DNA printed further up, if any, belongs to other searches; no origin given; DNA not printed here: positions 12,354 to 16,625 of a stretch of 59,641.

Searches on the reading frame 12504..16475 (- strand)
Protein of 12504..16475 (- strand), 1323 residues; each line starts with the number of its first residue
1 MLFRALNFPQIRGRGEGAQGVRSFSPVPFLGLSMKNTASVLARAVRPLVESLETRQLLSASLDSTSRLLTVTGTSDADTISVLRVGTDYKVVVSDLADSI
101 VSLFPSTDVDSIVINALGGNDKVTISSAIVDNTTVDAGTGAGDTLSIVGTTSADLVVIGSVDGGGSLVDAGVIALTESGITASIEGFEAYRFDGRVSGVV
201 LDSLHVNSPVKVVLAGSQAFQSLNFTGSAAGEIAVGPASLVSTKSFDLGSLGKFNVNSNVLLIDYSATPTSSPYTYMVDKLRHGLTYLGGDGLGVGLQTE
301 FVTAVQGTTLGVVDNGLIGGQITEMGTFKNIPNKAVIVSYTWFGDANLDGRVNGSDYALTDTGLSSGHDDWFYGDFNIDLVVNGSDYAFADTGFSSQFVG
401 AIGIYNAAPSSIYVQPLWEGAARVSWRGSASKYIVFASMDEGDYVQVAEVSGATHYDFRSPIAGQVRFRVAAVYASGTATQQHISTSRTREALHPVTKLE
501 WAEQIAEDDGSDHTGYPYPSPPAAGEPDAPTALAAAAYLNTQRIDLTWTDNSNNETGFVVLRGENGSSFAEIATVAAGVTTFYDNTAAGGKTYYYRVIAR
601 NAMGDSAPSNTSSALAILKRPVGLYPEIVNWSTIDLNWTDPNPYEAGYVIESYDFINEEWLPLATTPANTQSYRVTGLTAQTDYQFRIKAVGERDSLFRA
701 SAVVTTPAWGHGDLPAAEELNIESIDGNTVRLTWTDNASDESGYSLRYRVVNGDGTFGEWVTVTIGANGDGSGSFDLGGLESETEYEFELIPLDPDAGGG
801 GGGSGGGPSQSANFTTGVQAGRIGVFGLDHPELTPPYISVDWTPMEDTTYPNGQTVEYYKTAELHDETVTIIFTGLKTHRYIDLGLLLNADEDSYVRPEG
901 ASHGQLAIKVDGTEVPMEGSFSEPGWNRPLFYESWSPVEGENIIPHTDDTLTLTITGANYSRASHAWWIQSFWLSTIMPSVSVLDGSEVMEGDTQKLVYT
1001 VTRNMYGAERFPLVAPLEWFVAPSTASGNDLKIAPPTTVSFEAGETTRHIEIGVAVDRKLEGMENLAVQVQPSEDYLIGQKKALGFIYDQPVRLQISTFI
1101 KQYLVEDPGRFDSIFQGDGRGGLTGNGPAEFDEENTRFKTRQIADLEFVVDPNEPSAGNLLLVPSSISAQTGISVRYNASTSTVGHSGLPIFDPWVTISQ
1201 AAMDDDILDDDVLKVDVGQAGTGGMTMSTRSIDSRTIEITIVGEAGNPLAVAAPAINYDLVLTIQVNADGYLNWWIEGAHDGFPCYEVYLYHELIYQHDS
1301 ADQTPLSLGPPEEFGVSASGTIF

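Call 78: search_protein_families(library=pfam, proteins=[window:12504-16475:-], max_evalue=0.001)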
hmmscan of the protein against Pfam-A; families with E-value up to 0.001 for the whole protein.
window:12504-16475:- (1323 aa): 3 families
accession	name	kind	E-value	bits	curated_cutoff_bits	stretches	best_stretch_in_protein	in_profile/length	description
PF00041.27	fn3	-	7.2e-19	68.2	25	2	629-694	11-72/84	Fibronectin type III domain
PF11579.13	DUF3238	-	1.6e-10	41.5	21.1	1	1212-1299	83-171/193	Protein of unknown function (DUF3238)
PF16656.11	Pur_ac_phosph_N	-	2.6e-05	25.1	30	0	720-816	6-93/93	Purple acid Phosphatase, N-terminal domain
